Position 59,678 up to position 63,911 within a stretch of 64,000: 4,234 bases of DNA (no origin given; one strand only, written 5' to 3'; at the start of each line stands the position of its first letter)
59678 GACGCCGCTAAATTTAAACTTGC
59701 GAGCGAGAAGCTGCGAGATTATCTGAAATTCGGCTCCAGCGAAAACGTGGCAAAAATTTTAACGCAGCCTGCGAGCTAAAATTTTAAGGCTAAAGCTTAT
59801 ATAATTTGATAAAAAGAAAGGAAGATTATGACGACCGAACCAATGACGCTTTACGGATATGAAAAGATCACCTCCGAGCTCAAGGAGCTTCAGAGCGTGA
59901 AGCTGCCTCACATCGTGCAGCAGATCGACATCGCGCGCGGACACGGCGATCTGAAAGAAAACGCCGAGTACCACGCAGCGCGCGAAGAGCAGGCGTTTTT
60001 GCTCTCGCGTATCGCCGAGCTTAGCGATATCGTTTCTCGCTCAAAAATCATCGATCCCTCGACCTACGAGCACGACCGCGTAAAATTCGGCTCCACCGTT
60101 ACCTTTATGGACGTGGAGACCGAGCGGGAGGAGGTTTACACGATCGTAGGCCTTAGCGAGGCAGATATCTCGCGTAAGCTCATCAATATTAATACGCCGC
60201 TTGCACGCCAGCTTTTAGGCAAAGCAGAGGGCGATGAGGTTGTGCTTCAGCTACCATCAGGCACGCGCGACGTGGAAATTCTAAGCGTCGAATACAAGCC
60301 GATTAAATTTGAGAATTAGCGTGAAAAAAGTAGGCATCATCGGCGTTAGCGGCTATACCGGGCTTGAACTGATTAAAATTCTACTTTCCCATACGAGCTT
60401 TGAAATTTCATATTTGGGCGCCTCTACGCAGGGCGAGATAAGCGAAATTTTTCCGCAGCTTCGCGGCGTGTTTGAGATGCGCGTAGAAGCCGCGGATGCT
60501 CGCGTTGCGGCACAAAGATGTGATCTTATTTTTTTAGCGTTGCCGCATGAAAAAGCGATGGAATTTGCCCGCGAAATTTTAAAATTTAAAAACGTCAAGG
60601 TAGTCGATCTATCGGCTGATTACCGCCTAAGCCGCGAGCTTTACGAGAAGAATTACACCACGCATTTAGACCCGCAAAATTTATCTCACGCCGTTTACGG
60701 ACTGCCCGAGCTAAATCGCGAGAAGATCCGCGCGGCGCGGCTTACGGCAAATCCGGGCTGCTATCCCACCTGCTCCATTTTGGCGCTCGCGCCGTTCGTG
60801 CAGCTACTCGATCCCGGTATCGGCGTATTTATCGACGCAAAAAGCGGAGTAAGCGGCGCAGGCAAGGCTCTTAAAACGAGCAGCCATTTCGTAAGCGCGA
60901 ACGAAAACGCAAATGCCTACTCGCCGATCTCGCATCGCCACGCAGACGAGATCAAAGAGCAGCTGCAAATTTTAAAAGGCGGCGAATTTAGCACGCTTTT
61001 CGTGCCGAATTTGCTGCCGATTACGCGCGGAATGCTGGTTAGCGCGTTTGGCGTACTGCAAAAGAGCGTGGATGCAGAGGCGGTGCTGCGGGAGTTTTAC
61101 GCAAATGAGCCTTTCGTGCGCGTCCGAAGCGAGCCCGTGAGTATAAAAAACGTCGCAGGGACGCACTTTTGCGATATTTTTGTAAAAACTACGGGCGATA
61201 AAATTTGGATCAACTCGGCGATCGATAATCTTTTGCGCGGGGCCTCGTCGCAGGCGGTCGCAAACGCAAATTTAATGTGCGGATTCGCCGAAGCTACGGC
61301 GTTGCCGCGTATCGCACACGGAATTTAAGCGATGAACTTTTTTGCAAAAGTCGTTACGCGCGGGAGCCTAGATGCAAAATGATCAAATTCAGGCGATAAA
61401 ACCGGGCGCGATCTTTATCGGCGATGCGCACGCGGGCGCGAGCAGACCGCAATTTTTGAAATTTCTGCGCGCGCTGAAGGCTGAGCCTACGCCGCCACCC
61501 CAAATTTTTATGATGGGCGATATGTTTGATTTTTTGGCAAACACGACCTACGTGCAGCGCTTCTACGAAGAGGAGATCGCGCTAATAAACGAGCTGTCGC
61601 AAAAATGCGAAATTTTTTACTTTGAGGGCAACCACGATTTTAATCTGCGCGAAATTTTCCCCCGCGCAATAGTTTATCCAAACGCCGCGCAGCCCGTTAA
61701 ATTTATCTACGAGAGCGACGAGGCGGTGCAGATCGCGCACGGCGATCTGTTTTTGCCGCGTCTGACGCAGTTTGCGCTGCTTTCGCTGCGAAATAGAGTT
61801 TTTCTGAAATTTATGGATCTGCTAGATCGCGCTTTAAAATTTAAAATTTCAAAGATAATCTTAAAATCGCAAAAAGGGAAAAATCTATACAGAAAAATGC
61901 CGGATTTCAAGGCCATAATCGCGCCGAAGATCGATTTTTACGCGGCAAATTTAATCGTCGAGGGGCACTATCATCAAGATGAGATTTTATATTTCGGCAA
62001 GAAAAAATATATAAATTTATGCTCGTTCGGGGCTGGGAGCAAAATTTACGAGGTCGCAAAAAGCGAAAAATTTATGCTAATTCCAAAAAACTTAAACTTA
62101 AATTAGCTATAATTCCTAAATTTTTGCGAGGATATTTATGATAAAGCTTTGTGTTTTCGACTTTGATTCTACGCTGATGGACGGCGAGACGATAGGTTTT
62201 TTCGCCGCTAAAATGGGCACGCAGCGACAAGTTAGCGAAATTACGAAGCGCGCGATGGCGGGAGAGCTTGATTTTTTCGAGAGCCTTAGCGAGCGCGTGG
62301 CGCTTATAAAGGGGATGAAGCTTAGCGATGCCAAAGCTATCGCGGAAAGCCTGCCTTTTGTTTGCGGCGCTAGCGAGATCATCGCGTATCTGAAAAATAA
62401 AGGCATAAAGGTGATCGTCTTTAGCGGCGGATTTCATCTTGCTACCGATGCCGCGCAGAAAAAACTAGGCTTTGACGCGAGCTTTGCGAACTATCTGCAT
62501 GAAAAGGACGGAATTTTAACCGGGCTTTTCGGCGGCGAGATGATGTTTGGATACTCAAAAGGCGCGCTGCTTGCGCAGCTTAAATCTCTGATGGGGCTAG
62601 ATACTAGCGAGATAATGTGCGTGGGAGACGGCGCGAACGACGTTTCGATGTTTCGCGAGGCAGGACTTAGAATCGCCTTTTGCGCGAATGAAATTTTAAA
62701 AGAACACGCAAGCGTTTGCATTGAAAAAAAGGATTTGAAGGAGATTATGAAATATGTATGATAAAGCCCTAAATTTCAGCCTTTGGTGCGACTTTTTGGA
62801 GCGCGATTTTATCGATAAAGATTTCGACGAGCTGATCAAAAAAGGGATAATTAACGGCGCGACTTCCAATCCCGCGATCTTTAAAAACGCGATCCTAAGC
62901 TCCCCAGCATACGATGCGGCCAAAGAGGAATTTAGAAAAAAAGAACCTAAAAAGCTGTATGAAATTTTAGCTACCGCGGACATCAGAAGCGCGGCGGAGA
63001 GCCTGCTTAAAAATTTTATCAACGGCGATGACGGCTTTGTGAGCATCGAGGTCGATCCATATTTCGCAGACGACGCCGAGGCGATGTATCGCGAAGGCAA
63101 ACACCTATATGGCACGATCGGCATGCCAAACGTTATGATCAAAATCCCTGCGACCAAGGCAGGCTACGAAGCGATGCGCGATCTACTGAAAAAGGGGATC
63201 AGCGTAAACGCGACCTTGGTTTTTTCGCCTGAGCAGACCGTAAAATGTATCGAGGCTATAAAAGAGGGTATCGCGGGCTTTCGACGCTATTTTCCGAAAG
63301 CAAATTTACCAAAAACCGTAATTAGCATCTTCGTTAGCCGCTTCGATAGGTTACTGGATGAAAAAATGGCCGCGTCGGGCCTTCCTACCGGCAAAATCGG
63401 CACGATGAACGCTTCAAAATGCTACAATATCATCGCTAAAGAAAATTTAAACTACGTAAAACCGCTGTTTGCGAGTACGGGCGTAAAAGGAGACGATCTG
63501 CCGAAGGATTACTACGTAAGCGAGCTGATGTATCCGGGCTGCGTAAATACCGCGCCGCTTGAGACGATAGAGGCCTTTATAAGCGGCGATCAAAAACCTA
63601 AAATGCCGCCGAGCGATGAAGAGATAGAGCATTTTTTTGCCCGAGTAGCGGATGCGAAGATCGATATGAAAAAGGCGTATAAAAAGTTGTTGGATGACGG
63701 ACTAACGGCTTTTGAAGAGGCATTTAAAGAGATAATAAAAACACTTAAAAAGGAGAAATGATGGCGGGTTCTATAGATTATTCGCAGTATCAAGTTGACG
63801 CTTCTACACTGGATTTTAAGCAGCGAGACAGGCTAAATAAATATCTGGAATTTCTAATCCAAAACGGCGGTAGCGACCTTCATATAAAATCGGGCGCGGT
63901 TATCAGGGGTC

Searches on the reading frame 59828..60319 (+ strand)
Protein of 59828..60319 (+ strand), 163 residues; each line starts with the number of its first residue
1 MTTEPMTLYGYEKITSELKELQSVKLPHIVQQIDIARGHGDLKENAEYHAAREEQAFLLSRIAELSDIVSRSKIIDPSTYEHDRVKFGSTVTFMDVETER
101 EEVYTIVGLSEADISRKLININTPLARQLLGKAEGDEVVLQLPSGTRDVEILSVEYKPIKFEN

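Call 43: search_protein_families(library=pfam, proteins=[window:59828-60319:+], max_evalue=0.001)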
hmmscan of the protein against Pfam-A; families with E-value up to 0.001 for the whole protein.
window:59828-60319:+ (163 aa): 2 families
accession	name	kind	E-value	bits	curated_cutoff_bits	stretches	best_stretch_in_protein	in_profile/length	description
PF01272.25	GreA_GreB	-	2.3e-26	92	26.9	1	82-156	3-77/77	Transcription elongation factor, GreA/GreB, C-term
PF03449.20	GreA_GreB_N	-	8e-26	90.5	24.5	1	5-74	2-71/71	Transcription elongation factor, N-terminal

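Call 61: find_encoding_contigs(protein=window:59828-60319:+, flank=10000, max_places=8)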
Protein window:59828-60319:+ (163 aa): 24 contigs read that carry it; 8 places shown.
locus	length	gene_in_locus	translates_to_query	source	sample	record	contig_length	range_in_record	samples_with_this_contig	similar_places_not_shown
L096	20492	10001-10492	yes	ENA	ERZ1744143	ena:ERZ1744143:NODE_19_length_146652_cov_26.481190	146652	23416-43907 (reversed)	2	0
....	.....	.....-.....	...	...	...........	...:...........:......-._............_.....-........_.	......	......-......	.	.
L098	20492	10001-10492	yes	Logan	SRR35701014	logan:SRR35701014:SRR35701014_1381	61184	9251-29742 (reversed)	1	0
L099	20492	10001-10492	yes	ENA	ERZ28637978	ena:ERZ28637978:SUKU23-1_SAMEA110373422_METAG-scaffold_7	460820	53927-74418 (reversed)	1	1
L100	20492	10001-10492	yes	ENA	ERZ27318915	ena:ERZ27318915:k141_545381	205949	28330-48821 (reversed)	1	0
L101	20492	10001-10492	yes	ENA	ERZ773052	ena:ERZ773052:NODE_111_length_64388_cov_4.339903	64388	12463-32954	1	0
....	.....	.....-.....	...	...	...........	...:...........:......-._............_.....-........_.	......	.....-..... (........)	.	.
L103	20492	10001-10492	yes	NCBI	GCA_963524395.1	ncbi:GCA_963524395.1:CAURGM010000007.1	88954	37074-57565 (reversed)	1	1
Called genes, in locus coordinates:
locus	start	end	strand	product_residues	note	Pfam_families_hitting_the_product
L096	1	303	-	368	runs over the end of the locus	PF00512:HisKA, PF02518:HATPase_c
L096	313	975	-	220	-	PF00072:Response_reg, PF00486:Trans_reg_C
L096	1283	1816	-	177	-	PF06518:DUF1104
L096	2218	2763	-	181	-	PF00080:Sod_Cu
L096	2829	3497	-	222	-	PF00528:BPD_transp_1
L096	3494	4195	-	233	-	PF13531:SBP_bac_11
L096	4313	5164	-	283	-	PF02749:QRPTase_N, PF01729:QRPTase_C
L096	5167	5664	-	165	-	PF00881:Nitroreductase, PF14512:TM1586_NiRdase (faint), PF00881:Nitroreductase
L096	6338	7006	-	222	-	PF00899:ThiF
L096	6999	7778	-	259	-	PF01975:SurE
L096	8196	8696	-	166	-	-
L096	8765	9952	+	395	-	PF02684:LpxB, PF04007:DUF354 (weak)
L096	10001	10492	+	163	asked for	PF03449:GreA_GreB_N, PF01272:GreA_GreB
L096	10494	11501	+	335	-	PF01118:Semialdhyde_dh, PF22698:Semialdhyde_dhC_1, PF02774:Semialdhyde_dhC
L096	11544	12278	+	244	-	PF00149:Metallophos (weak)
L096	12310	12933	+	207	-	PF00702:Hydrolase, PF06888:Put_Phosphatase (faint), PF12710:HAD, PF13419:HAD_2 (faint), PF08282:Hydrolase_3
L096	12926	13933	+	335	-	PF00923:TAL_FSA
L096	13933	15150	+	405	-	PF00437:T2SSE, PF00004:AAA (faint)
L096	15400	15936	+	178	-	PF01386:Ribosomal_L25p, PF14693:Ribosomal_TL5_C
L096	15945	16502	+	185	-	PF01195:Pept_tRNA_hydro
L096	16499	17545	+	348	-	PF03739:LptF_LptG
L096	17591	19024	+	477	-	PF00278:Orn_DAP_Arg_deC, PF02784:Orn_Arg_deC_N, PF00278:Orn_DAP_Arg_deC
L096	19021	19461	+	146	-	-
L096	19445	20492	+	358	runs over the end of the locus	PF01817:CM_2, PF00800:PDT, PF01842:ACT (weak)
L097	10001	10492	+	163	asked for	PF03449:GreA_GreB_N, PF01272:GreA_GreB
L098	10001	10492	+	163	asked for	PF03449:GreA_GreB_N, PF01272:GreA_GreB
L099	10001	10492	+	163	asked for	PF03449:GreA_GreB_N, PF01272:GreA_GreB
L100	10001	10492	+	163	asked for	PF03449:GreA_GreB_N, PF01272:GreA_GreB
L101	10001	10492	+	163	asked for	PF03449:GreA_GreB_N, PF01272:GreA_GreB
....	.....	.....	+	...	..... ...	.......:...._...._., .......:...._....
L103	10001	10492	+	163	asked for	PF03449:GreA_GreB_N, PF01272:GreA_GreB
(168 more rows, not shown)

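Call 69: search_protein_families(library=ncbifam, proteins=[L096:13933-15150:+], max_evalue=0.001)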
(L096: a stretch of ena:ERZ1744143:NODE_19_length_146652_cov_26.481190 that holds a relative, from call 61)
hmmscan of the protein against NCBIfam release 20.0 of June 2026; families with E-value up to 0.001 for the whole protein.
L096:13933-15150:+ (405 aa): 18 families
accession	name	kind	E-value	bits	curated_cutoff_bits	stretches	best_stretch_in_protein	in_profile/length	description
TIGR01420.1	pilT_fam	subfamily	9.3e-127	423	319.1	1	25-366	2-343/343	PilT/PilU family type 4a pilus ATPase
TIGR02525.1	plasmid_TraJ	equivalog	1.7e-48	165.5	368.3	1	22-358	9-364/372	plasmid transfer ATPase TraJ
TIGR02524.1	dot_icm_DotB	equivalog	8.2e-47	160.1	463.3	1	25-329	6-323/358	Dot/Icm type IV secretion system ATPase DotB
TIGR02538.1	type_IV_pilB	equivalog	3.2e-46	158.1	675.65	1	26-294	186-455/564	type IV-A pilus assembly ATPase PilB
NF007755.0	PRK10436.1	equivalog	5.2e-44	150.7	617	1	18-293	82-357/465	type II secretion system protein GspE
TIGR02533.1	type_II_gspE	equivalog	1.9e-43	148.9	630.25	1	141-295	236-383/486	type II secretion system ATPase GspE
NF041000.1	ATPase_ComGA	equivalog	1.7e-38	132.2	300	1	90-291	69-265/267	competence type IV pilus ATPase ComGA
NF053534.1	T4PilAsmATPsTfpB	equivalog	5.4e-36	124.1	850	1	142-294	333-475/584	type IV pilus assembly ATPase TfpB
NF058587.1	archaellum_moto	equivalog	1.2e-17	63.9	550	1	148-263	278-394/527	archaellum flagellar ATPase motor FlaI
TIGR02782.1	TrbB_P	equivalog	3e-17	62.9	304.55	1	145-302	136-290/303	P-type conjugative transfer ATPase TrbB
TIGR02788.1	VirB11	equivalog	1.5e-16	60.3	249.95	1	145-286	144-292/308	P-type DNA transfer ATPase VirB11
TIGR03819.1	heli_sec_ATPase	hypoth_equivalog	1.9e-14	53.6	373.15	1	143-301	176-337/340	TadA family conjugal transfer-associated ATPase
NF010469.0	PRK13894.1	subfamily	1.7e-12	47.3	508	1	147-300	151-302/320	conjugal transfer ATPase TrbB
NF010425.0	PRK13851.1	equivalog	3.8e-12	45.7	461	1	145-271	162-289/344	type IV secretion system protein VirB11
NF010407.0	PRK13833.1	subfamily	5.3e-12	45.8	499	1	145-302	144-297/323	conjugal transfer protein TrbB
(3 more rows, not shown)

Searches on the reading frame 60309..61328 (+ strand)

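Call 11: search_protein_families(library=ncbifam, proteins=[window:60309-61328:+], max_evalue=0.00001)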
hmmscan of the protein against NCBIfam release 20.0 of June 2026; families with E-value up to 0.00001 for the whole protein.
window:60309-61328:+ (339 aa): 4 families
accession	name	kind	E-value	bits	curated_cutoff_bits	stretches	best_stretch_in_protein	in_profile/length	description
TIGR01850.1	argC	equivalog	1.7e-101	339.9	233.6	1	7-335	2-341/345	N-acetyl-gamma-glutamyl-phosphate reductase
TIGR01851.1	argC_other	equivalog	7.8e-24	84.5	229.85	1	69-325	48-309/310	N-acetyl-gamma-glutamyl-phosphate reductase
NF006416.0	PRK08664.1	subfamily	1.2e-12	47.6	232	1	7-193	5-190/350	aspartate-semialdehyde dehydrogenase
TIGR00978.1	asd_EA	equivalog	3e-08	33.1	301.2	1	7-186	2-181/342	aspartate-semialdehyde dehydrogenase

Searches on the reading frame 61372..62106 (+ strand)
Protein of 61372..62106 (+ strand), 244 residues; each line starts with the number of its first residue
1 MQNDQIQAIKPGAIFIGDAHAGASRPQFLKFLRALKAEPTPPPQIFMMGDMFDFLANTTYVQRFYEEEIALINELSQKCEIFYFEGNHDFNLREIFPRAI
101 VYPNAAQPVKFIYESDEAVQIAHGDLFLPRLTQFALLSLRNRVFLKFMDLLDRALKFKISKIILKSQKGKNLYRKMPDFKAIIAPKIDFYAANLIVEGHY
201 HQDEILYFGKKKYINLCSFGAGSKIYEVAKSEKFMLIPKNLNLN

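Call 43: search_protein_families(library=pfam, proteins=[window:61372-62106:+], max_evalue=0.001)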
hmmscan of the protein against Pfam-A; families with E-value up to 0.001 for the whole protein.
window:61372-62106:+ (244 aa): 1 family
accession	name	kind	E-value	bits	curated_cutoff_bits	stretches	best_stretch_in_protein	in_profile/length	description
PF00149.33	Metallophos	-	3.6e-07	31.2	21.5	1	14-146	4-130/191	Calcineurin-like phosphoesterase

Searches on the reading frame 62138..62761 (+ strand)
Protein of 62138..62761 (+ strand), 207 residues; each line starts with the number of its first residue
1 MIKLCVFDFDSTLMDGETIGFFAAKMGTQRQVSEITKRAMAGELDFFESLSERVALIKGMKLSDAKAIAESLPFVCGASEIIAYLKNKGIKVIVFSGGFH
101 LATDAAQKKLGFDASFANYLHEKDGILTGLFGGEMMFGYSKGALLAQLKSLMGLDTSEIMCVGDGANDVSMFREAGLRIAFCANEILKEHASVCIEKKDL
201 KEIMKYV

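Call 43: search_protein_families(library=pfam, proteins=[window:62138-62761:+], max_evalue=0.001)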
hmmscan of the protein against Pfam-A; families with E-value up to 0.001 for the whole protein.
window:62138-62761:+ (207 aa): 5 families
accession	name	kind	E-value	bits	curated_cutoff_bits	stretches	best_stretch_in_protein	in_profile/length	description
PF00702.32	Hydrolase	-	3.3e-22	80.3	26.4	1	2-176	1-191/191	haloacid dehalogenase-like hydrolase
PF12710.13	HAD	-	1.8e-16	61.6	27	1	6-173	2-189/189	haloacid dehalogenase-like hydrolase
PF08282.18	Hydrolase_3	-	8.7e-12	45.7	20.9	1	138-199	185-247/255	haloacid dehalogenase-like hydrolase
PF06888.18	Put_Phosphatase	-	6.8e-07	29.4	27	1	4-117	2-117/234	Putative Phosphatase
PF13419.12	HAD_2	-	1.9e-06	28.6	23.8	1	5-180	1-176/178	Haloacid dehalogenase-like hydrolase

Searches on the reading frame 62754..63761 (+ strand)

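Call 43: search_protein_families(library=pfam, proteins=[window:62754-63761:+], max_evalue=0.001)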
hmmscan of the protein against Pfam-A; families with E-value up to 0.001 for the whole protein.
window:62754-63761:+ (335 aa): 1 family
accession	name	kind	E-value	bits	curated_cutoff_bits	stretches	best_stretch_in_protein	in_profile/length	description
PF00923.25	TAL_FSA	-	1.4e-81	274.4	27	1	10-330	1-284/285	Transaldolase/Fructose-6-phosphate aldolase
